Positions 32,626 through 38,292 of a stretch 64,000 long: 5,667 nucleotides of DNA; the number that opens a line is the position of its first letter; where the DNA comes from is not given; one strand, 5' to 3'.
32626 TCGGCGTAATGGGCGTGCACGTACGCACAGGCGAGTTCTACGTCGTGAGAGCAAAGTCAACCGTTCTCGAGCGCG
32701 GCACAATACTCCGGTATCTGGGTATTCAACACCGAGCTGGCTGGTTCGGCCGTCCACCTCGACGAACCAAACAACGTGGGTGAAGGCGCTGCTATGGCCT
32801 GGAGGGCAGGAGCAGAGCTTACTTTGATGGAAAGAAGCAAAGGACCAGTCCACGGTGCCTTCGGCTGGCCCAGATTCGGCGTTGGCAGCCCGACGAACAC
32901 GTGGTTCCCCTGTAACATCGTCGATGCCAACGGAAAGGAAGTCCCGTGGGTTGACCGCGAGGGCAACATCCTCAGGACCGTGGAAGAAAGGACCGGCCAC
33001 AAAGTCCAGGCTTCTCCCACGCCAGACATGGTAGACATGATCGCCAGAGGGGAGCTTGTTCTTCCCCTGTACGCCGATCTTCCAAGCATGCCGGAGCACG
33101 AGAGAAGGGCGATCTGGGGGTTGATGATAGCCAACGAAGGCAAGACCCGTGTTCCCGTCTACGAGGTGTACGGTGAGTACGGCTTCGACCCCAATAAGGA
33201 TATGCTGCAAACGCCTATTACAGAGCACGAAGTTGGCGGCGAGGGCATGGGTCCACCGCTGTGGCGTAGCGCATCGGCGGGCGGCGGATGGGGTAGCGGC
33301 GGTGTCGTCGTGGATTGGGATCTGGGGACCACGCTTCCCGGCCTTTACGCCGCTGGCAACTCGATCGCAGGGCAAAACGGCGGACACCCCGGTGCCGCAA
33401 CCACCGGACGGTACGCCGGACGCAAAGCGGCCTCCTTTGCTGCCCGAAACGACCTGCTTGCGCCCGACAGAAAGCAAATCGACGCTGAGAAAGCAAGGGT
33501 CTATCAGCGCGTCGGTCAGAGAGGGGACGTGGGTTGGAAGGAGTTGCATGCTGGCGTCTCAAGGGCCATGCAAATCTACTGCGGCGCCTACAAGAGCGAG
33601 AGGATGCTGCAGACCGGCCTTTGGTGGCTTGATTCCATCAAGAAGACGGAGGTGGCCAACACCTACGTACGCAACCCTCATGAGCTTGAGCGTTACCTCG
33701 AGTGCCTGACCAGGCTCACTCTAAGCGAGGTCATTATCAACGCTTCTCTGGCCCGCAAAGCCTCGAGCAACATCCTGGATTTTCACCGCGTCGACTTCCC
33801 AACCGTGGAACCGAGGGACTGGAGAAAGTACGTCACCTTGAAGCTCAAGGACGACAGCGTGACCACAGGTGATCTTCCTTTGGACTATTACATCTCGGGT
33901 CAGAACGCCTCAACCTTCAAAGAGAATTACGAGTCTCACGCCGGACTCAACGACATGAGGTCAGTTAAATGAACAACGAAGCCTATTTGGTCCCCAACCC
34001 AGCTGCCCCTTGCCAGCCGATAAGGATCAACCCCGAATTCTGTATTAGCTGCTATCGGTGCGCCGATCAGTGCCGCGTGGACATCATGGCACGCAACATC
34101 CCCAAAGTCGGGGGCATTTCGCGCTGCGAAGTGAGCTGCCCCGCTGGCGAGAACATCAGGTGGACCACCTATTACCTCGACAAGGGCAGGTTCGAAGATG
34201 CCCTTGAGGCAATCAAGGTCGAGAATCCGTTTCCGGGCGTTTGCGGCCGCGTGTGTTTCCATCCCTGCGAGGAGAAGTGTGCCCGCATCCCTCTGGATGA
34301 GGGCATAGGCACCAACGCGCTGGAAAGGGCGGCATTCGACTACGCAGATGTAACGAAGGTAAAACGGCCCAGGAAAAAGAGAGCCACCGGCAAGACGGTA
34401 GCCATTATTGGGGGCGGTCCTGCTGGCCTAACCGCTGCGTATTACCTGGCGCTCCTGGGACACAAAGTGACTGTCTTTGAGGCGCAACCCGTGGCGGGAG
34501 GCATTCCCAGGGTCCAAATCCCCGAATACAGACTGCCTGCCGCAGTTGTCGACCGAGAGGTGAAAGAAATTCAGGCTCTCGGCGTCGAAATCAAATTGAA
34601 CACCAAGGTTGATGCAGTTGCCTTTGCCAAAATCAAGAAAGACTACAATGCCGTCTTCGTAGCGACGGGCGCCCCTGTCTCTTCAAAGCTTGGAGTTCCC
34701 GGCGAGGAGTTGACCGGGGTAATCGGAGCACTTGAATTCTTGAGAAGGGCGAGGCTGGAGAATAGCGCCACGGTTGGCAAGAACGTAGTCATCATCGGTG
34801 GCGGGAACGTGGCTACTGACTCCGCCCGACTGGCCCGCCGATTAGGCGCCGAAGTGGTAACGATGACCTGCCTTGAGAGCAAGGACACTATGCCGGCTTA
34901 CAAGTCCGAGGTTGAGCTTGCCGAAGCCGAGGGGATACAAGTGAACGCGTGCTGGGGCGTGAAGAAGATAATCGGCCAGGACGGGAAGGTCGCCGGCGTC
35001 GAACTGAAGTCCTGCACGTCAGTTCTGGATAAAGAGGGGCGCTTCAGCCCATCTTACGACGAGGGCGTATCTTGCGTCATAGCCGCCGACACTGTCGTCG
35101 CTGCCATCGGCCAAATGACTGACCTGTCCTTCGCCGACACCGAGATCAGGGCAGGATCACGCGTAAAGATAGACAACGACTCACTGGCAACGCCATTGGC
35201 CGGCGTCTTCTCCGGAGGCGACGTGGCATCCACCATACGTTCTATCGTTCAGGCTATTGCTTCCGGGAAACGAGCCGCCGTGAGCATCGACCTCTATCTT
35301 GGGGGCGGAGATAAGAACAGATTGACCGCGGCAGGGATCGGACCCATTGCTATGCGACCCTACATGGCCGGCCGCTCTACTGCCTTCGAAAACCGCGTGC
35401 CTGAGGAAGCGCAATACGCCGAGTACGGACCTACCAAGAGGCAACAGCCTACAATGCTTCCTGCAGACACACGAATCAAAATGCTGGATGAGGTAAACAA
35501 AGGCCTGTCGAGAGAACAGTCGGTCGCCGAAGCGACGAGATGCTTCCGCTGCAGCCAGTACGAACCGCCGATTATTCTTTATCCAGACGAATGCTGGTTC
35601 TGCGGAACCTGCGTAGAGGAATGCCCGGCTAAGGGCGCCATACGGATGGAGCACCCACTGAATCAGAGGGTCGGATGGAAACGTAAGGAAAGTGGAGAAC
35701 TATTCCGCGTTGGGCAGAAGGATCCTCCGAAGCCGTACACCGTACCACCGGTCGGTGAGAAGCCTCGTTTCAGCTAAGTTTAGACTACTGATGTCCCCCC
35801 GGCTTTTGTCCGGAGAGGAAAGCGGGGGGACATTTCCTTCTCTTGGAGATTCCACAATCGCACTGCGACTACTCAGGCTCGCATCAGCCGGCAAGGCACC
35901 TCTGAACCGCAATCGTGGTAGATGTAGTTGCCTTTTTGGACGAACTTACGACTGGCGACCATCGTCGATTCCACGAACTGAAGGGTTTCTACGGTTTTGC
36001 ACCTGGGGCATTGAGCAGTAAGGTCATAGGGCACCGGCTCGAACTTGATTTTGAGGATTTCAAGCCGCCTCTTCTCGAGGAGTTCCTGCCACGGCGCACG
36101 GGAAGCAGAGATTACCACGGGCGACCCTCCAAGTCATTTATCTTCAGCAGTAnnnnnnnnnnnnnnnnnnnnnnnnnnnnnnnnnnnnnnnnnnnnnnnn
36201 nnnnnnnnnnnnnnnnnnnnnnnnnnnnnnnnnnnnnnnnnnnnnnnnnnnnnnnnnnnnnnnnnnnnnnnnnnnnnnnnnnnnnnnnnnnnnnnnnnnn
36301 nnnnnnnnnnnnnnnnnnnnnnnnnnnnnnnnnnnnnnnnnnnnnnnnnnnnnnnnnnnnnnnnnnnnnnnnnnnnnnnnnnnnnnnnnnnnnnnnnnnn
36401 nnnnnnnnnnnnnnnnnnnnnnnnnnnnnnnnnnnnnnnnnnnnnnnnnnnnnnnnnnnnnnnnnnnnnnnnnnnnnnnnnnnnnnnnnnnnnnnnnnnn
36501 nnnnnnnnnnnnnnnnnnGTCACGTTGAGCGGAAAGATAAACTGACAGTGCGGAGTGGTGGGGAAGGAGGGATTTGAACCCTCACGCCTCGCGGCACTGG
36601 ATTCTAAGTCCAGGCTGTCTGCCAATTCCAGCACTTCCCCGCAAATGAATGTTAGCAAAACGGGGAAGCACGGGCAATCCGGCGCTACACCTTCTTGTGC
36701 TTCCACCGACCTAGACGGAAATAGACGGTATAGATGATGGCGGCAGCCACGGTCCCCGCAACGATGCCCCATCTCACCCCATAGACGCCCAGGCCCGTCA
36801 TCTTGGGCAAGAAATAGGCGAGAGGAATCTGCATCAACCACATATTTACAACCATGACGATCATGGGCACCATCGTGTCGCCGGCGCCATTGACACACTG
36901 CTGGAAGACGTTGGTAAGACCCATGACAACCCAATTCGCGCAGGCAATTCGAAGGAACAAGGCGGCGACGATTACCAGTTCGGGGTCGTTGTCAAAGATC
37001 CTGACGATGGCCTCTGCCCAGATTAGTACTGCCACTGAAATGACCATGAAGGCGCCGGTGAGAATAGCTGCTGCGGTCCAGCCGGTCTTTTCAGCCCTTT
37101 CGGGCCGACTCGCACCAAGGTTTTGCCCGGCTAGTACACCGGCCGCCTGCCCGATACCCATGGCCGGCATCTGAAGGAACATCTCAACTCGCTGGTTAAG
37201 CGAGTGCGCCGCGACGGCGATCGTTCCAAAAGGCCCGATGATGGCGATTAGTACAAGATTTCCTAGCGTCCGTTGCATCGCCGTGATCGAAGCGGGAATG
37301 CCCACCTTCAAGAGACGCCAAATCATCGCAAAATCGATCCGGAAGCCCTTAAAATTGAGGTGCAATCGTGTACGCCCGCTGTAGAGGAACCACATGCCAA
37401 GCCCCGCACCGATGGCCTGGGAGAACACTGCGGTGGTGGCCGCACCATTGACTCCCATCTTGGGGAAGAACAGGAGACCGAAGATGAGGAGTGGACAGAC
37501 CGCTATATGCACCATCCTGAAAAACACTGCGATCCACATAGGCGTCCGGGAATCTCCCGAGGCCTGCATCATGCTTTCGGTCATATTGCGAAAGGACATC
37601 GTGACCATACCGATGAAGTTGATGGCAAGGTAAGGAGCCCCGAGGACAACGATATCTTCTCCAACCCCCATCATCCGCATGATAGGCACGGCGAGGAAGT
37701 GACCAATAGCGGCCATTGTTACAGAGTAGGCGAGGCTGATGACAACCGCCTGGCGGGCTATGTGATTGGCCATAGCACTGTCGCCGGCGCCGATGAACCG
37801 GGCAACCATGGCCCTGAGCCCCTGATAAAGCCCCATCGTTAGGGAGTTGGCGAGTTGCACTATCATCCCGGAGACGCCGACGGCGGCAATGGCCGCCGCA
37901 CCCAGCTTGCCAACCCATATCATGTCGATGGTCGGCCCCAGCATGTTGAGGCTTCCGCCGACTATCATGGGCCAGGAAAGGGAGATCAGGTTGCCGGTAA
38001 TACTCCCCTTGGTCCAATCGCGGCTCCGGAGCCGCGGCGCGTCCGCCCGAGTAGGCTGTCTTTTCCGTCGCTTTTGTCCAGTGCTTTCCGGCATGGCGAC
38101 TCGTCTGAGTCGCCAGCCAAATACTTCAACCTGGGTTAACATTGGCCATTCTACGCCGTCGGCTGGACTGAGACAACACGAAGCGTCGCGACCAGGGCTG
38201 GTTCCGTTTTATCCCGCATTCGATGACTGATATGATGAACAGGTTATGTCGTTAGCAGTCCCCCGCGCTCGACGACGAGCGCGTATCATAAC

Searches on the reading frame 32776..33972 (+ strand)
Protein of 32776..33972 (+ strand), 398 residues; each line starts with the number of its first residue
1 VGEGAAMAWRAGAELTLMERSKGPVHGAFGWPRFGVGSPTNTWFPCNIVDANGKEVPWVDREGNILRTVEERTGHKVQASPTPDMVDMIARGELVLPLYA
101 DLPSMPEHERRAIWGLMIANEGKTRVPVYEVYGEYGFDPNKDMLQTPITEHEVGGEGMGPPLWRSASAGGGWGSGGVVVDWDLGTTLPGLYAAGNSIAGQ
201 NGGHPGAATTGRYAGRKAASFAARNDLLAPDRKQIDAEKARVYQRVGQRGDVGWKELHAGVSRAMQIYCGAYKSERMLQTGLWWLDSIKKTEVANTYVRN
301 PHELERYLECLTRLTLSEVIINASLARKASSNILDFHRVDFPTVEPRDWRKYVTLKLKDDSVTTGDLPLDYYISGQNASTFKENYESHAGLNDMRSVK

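Call 15: search_protein_families(library=pfam, max_evalue=0.000001, proteins=[window:32776-33972:+])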
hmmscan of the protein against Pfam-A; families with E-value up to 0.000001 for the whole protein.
window:32776-33972:+ (398 aa): 0 families

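Call 71: search_protein_families(library=pfam, max_evalue=1, proteins=[window:32776-33972:+])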
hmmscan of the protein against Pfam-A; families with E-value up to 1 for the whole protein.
window:32776-33972:+ (398 aa): 2 families
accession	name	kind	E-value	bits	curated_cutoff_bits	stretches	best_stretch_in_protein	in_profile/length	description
PF02910.25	Succ_DH_flav_C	-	4e-05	24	20.8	1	261-359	4-104/130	Fumarate reductase flavoprotein C-term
PF00890.30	FAD_binding_2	-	0.32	10.6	20.4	1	175-209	371-412/414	FAD binding domain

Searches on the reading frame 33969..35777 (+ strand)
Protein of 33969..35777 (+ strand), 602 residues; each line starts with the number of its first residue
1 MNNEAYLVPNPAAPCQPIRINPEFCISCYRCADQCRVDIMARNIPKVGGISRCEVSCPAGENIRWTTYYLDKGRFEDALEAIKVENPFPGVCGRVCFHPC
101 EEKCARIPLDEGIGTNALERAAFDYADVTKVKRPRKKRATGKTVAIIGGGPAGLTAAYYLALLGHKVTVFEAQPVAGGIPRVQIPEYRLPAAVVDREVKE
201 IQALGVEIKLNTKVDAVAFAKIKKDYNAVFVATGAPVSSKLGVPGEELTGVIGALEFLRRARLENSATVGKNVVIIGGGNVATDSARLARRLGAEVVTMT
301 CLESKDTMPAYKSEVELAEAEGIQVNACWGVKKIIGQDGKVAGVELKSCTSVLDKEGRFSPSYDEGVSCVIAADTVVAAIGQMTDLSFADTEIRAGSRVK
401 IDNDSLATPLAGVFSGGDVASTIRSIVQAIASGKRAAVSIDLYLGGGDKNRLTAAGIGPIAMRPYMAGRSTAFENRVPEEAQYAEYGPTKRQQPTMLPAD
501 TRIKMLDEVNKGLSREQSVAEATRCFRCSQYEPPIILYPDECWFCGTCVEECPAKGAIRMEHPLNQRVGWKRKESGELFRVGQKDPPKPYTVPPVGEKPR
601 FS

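Call 15: search_protein_families(library=pfam, max_evalue=0.000001, proteins=[window:33969-35777:+])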
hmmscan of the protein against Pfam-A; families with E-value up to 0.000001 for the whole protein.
window:33969-35777:+ (602 aa): 7 families
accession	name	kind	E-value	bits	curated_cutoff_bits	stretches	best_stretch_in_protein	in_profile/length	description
PF07992.20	Pyr_redox_2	-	1.9e-30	106.7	26.1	1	143-433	2-291/291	Pyridine nucleotide-disulphide oxidoreductase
PF00070.33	Pyr_redox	-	4.1e-12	46.9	22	0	144-217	2-66/82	Pyridine nucleotide-disulphide oxidoreductase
PF14691.11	Fer4_20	-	7.6e-12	45.5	25.8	1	52-127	31-109/113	Dihydroprymidine dehydrogenase domain II, 4Fe-4S cluster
PF01266.30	DAO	-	6e-10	39.6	27.9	1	144-177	2-35/353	FAD dependent oxidoreductase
PF13738.12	Pyr_redox_3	-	7.6e-10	38.9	30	0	227-417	124-305/305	Pyridine nucleotide-disulphide oxidoreductase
PF13450.12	NAD_binding_8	-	2e-09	38.1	21.9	1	146-178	1-33/68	NAD(P)-binding Rossmann-like domain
PF01262.27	AlaDh_PNT_C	-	2e-07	31.1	23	0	272-300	30-58/214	Alanine dehydrogenase/PNT, C-terminal domain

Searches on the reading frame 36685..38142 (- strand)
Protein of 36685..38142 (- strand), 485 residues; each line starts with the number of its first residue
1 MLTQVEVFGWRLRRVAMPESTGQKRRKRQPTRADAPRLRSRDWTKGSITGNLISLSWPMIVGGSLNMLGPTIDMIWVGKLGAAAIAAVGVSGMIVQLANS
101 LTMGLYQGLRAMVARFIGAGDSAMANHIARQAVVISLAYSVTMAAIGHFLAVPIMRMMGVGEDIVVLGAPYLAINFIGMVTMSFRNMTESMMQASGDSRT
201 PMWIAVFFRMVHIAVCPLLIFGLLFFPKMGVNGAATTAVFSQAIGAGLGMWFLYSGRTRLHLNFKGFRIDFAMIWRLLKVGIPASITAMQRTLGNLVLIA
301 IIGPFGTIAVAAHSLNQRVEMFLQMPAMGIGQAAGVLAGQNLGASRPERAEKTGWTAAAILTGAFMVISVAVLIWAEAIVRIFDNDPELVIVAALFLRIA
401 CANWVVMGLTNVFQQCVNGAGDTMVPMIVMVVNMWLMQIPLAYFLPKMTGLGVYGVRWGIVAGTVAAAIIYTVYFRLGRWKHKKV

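Call 15: search_protein_families(library=pfam, max_evalue=0.000001, proteins=[window:36685-38142:-])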
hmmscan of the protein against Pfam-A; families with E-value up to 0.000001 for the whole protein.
window:36685-38142:- (485 aa): 1 family
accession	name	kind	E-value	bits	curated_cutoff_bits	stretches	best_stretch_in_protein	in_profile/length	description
PF01554.23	MatE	-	7.8e-57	191.9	24.9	2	283-444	1-161/161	MatE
